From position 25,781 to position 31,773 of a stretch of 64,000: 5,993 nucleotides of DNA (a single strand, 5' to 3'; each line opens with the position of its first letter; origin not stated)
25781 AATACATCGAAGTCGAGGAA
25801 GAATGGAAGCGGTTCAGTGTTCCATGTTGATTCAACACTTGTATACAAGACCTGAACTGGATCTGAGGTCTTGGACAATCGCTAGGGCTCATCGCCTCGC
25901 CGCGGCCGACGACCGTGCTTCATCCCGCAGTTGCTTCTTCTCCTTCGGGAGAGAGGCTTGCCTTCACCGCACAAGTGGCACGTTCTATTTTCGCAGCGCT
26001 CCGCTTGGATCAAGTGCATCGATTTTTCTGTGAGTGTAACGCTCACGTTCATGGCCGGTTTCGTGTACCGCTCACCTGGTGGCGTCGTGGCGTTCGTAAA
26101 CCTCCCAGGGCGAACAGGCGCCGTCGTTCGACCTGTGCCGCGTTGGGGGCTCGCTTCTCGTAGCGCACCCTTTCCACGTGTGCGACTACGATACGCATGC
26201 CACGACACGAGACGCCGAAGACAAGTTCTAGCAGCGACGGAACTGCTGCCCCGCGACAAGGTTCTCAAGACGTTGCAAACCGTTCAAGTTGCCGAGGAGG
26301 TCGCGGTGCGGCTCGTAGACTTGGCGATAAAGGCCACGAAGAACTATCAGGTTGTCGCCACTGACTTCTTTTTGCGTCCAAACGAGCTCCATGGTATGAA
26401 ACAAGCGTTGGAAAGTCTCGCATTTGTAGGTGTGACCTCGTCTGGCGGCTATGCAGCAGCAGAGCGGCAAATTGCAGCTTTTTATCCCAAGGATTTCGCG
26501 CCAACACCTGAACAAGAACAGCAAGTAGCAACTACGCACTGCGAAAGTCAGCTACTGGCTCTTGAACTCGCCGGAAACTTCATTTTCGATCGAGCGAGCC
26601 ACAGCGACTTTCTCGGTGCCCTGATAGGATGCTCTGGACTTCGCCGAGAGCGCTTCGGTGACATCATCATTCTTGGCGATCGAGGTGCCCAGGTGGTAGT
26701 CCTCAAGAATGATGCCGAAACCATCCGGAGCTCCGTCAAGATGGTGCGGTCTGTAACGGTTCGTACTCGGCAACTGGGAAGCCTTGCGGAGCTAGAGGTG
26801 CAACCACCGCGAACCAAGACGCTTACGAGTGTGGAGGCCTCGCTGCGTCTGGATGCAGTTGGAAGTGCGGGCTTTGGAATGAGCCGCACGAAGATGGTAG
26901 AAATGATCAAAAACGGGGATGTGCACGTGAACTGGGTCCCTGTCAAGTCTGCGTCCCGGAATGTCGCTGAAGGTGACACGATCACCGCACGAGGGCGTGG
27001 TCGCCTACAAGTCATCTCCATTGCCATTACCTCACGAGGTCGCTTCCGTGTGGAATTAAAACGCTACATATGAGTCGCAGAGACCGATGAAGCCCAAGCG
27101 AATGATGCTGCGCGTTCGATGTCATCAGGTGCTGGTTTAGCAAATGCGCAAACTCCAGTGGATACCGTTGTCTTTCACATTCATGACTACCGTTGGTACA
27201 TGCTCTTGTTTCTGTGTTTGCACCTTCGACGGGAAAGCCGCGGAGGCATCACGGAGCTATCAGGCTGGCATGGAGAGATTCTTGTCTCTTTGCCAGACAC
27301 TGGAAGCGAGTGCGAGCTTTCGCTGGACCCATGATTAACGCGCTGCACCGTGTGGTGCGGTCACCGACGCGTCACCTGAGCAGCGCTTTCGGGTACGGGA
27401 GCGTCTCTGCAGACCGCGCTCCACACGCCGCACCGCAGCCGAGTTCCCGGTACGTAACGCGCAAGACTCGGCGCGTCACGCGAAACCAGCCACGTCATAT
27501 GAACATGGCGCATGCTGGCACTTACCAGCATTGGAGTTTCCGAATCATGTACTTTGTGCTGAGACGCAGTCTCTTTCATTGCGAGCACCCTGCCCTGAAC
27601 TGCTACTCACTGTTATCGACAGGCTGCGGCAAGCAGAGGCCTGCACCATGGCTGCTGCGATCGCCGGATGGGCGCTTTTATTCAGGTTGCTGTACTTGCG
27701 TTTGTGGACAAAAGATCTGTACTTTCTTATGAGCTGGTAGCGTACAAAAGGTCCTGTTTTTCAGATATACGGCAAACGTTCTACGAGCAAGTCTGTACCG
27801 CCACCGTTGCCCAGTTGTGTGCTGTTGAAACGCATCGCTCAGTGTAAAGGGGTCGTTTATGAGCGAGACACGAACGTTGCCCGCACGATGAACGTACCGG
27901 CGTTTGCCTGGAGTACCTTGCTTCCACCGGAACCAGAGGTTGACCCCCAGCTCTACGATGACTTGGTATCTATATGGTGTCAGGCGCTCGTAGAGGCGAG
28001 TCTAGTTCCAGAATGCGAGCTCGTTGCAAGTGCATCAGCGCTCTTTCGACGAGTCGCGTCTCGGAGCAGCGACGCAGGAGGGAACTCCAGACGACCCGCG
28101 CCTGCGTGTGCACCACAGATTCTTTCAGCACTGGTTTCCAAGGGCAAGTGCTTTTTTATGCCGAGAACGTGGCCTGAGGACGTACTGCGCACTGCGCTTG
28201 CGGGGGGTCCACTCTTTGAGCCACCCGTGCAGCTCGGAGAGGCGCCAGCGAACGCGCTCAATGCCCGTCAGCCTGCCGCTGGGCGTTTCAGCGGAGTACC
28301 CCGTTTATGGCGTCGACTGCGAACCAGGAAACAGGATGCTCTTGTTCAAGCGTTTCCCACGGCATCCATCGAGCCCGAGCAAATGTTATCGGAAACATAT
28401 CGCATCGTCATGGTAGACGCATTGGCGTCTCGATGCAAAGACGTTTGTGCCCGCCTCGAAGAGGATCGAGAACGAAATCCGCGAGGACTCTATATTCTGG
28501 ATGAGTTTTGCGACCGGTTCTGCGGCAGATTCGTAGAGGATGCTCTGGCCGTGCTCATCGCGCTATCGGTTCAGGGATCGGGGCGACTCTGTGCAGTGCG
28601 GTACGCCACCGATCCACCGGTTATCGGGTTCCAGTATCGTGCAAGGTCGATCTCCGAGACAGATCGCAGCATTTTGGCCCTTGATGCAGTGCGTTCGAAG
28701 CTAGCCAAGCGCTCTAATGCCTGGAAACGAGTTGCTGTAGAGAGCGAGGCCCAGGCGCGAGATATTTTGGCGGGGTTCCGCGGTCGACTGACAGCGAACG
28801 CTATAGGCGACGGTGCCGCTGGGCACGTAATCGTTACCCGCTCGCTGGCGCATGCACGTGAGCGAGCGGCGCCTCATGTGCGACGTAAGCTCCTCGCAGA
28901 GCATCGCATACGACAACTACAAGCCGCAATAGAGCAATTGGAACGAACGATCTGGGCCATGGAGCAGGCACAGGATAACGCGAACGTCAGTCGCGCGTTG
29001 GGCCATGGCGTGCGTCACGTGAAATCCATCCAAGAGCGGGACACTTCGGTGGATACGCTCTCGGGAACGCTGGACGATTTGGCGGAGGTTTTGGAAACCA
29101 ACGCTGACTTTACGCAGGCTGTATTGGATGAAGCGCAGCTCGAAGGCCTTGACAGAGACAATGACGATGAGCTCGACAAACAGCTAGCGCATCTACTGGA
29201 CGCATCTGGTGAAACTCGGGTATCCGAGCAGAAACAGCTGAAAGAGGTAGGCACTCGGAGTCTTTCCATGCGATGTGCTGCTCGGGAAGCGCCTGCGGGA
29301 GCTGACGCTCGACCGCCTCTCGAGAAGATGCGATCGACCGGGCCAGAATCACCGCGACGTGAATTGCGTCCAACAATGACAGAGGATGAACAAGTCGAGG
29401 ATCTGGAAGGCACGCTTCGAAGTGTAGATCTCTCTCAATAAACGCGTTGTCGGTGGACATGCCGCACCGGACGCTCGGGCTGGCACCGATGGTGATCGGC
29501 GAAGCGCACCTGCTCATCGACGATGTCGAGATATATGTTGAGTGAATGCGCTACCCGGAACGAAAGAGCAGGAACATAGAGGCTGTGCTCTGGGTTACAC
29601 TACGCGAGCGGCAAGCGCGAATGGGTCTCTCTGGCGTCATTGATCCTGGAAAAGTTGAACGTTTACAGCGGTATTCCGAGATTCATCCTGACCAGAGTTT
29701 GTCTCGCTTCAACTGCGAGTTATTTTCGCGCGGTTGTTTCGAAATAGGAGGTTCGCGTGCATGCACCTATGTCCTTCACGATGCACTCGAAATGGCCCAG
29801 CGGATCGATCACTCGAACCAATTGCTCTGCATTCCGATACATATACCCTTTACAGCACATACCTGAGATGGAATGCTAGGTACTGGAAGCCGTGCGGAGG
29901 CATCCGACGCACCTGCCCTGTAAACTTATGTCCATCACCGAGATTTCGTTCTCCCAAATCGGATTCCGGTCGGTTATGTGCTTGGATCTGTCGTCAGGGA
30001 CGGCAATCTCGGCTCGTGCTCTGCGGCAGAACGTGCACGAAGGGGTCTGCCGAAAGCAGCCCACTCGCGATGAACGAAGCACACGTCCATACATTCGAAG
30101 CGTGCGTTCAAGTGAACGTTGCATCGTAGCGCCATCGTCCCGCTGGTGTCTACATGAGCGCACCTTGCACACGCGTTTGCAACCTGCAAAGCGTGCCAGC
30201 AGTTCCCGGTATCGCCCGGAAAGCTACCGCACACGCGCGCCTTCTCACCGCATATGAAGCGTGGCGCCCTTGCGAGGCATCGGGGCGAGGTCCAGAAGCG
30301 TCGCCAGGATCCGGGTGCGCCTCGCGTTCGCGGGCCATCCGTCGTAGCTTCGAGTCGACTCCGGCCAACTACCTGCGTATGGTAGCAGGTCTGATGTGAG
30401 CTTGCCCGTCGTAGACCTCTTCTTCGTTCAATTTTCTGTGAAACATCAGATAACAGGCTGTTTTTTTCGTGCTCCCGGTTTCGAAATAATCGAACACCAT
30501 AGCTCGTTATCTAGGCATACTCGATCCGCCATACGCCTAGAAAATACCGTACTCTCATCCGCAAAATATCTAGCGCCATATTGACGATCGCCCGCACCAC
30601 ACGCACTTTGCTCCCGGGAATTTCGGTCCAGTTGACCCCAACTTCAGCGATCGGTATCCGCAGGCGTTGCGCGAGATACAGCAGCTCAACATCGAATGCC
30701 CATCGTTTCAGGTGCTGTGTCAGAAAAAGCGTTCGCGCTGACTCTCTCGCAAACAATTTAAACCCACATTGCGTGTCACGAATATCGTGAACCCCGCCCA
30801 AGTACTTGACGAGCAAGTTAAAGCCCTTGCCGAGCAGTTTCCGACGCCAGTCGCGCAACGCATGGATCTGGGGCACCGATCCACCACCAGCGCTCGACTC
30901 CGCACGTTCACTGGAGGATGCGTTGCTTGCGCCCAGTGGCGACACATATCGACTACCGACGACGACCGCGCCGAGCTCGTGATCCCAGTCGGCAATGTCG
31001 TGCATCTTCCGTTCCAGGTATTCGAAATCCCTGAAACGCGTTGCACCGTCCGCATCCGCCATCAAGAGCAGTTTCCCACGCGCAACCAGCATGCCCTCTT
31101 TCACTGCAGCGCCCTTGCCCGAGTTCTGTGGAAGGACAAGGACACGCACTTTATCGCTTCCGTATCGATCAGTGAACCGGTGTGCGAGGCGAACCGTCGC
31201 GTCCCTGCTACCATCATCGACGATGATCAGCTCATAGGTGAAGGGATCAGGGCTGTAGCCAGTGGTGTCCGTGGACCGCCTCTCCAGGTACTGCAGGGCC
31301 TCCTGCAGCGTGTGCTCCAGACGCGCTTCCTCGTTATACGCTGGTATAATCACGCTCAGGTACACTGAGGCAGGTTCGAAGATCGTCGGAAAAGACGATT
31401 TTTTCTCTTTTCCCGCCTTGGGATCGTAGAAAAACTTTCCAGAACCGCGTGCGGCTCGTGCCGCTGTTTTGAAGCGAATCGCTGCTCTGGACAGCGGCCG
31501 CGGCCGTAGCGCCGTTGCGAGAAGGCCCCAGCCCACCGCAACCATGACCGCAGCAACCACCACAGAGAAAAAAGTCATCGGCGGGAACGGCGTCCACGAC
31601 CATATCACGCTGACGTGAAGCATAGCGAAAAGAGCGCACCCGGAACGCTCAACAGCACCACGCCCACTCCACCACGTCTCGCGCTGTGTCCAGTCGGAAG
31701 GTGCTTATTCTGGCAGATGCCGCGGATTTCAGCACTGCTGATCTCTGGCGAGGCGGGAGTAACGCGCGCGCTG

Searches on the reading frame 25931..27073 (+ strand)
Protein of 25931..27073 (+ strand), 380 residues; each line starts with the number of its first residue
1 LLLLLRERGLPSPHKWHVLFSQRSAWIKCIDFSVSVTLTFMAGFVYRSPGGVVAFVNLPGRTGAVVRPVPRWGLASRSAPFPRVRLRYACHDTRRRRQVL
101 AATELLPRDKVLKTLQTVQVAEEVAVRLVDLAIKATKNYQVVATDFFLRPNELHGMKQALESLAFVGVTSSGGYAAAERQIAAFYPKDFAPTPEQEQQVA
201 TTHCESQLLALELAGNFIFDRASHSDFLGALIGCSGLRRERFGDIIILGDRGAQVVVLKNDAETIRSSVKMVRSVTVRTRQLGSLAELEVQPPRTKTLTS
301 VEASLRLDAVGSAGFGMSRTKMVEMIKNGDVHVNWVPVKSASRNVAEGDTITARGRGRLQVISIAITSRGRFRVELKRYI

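Call 11: search_protein_families(library=pfam, proteins=[window:25931-27073:+])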
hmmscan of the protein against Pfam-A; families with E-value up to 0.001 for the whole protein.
window:25931-27073:+ (380 aa): 2 families
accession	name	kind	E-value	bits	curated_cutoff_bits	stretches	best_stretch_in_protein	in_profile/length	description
PF01479.30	S4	-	1.6e-08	34.6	22.8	1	306-351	2-48/48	S4 domain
PF17774.7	YlmH_RBD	-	4.4e-08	33.8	23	1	212-281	12-79/84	Putative RNA-binding domain in YlmH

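Call 26: find_homologous_proteins(query=window:26051-27073:+, max_evalue=1e-10)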
Query window:26051-27073:+ (340 aa): 851 proteins with E <= 1e-10 among 7593 candidates; the best 120 are listed.
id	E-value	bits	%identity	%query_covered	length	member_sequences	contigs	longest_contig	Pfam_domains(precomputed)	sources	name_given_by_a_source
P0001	5.9e-216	734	99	100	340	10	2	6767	PF17774.8,PF01479.31,PF21278.4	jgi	jgi:photosystem II S4 domain protein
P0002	5.8e-124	431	67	87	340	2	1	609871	PF17774.8,PF01479.31,PF21278.4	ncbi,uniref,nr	ncbi:hypothetical protein F1559_001878 [Cyanidiococcus yangmingshanensis]|uniref:RNA-binding S4 doma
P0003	1.3e-111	391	70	74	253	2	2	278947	PF17774.8,PF01479.31,PF21278.4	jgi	jgi:photosystem II S4 domain protein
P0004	5.3e-85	304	47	100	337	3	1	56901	PF17774.8,PF01479.31,PF21278.4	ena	-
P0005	1.8e-63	233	47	81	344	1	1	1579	PF17774.8,PF01479.31,PF21278.4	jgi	-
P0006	3.7e-63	232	49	81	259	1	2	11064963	PF17774.8,PF01479.31,PF21278.4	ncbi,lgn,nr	ncbi:RNA-binding S4 domain-containing protein [Calothrix sp. NIES-4071]|nr:RNA-binding S4 domain-con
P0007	3.9e-63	232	42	87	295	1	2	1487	PF17774.8,PF01479.31,PF21278.4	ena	-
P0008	4.8e-63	231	47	81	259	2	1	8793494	PF17774.8,PF01479.31,PF21278.4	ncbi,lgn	-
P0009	6.2e-63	231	47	81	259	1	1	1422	PF17774.8,PF01479.31,PF21278.4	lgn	-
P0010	7.0e-63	231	47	81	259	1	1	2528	PF17774.8,PF01479.31,PF21278.4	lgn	-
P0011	1.1e-62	230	48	81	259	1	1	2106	PF17774.8,PF01479.31,PF21278.4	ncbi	-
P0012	1.1e-62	230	46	81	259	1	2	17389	PF17774.8,PF01479.31,PF21278.4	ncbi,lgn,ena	-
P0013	2.5e-62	229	46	81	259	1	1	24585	PF17774.8,PF01479.31,PF21278.4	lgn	-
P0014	3.0e-62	229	48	81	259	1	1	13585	PF17774.8,PF01479.31,PF21278.4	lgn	-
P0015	3.4e-62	229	46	81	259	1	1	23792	PF17774.8,PF01479.31,PF21278.4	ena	-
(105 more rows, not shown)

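Call 27: find_encoding_contigs(protein=P0002, flank=10000, max_places=2)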
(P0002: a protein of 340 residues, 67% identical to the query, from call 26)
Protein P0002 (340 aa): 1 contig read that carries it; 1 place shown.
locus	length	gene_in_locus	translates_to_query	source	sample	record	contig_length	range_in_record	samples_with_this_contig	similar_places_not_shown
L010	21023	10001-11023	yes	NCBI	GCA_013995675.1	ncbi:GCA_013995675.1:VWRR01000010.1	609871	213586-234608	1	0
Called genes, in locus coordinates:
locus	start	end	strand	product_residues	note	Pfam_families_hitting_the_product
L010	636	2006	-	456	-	PF02537:CRCB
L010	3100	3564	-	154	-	-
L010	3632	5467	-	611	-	-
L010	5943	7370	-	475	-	PF10559:Plug_translocon, PF00344:SecY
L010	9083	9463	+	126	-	PF00179:UQ_con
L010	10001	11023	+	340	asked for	PF21278:YlmH_1st, PF17774:YlmH_RBD (weak), PF01479:S4 (weak)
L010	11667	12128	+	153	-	-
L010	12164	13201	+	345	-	PF03357:Snf7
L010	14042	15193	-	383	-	PF13641:Glyco_tranf_2_3, PF00535:Glycos_transf_2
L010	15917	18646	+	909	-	PF05192:MutS_III, PF00488:MutS_V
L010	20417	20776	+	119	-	-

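Call 28: find_encoding_contigs(protein=P0003, flank=10000, max_places=2)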
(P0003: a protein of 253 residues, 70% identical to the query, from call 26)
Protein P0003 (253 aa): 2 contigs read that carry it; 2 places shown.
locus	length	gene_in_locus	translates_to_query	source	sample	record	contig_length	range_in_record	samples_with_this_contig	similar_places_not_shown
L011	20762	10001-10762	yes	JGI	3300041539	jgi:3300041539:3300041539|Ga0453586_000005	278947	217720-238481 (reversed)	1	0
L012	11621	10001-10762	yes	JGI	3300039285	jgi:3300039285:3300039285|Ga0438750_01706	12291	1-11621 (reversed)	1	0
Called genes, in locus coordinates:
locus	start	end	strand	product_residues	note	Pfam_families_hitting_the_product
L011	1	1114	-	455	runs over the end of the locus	PF02537:CRCB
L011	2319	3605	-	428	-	-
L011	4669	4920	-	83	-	-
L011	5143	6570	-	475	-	PF10559:Plug_translocon, PF00344:SecY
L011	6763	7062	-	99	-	-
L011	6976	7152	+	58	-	-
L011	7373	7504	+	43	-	-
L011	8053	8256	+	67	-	-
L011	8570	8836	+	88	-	PF00179:UQ_con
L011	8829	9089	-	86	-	-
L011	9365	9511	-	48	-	-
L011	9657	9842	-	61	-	-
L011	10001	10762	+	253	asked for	PF21278:YlmH_1st, PF17774:YlmH_RBD (weak), PF01479:S4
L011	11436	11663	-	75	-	-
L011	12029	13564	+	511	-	PF03357:Snf7 (weak)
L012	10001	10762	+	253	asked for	PF21278:YlmH_1st, PF17774:YlmH_RBD (weak), PF01479:S4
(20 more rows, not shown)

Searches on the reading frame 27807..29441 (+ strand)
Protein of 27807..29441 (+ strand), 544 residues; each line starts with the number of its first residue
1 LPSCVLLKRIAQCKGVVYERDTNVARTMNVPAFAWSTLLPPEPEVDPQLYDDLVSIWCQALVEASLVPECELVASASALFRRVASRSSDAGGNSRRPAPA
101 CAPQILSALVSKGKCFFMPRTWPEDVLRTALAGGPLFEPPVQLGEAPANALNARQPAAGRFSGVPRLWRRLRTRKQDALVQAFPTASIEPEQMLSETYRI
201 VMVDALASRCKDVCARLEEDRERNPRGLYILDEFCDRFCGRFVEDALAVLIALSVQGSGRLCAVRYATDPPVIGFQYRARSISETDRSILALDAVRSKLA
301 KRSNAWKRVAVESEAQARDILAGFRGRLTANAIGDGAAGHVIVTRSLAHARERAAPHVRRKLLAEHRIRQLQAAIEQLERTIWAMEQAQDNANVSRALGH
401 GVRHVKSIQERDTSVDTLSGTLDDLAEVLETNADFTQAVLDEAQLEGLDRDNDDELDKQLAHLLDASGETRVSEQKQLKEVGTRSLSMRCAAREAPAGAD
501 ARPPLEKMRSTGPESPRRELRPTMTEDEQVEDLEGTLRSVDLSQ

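Call 11: search_protein_families(library=pfam, proteins=[window:27807-29441:+])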
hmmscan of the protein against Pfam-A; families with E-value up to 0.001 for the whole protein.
window:27807-29441:+ (544 aa): 1 family
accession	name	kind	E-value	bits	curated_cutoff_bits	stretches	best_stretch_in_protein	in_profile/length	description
PF03357.26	Snf7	-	5.2e-10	39.7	27.3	1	340-481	39-166/171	Snf7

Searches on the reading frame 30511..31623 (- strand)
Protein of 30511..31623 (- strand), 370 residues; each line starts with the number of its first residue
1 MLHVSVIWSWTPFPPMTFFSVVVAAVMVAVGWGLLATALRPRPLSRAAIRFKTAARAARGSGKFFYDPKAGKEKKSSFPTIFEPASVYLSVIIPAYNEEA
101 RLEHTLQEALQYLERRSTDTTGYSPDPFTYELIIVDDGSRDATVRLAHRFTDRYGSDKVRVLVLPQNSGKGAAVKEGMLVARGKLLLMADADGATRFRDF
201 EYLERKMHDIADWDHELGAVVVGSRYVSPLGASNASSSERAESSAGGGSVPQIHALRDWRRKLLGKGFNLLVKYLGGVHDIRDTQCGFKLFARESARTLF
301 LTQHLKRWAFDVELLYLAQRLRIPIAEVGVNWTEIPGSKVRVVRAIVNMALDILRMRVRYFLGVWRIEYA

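Call 11: search_protein_families(library=pfam, proteins=[window:30511-31623:-])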
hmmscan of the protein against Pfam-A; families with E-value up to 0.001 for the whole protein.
window:30511-31623:- (370 aa): 2 families
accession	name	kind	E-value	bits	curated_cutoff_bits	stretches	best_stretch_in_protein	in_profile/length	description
PF00535.33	Glycos_transf_2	-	4.8e-23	82.4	23.3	1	90-208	1-104/168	Glycosyl transferase family 2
PF13641.12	Glyco_tranf_2_3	-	6.6e-07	30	27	1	89-192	3-96/230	Glycosyltransferase like family 2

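Call 17: find_encoding_contigs(protein=window:30511-31623:-, flank=2000, max_places=3)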
Protein window:30511-31623:- (370 aa): 16 contigs read that carry it; 3 places shown.
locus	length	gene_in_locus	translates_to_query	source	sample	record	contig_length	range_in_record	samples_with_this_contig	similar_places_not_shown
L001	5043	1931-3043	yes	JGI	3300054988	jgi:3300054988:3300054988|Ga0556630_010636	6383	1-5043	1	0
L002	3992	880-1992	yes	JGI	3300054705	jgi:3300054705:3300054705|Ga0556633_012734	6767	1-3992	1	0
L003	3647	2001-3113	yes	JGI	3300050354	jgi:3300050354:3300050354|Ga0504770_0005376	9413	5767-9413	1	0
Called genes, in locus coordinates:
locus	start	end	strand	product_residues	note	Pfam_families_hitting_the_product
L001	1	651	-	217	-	?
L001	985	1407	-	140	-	-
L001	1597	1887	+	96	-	-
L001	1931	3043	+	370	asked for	PF00535:Glycos_transf_2, PF13641:Glyco_tranf_2_3 (weak)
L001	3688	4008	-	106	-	-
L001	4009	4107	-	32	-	-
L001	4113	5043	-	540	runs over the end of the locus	PF03357:Snf7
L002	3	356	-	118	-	?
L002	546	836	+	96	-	-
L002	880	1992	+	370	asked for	PF00535:Glycos_transf_2, PF13641:Glyco_tranf_2_3 (weak)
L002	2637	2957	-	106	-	-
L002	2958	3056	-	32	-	-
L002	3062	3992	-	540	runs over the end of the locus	PF03357:Snf7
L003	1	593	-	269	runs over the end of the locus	-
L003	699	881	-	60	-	-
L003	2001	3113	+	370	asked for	PF00535:Glycos_transf_2, PF13641:Glyco_tranf_2_3 (weak)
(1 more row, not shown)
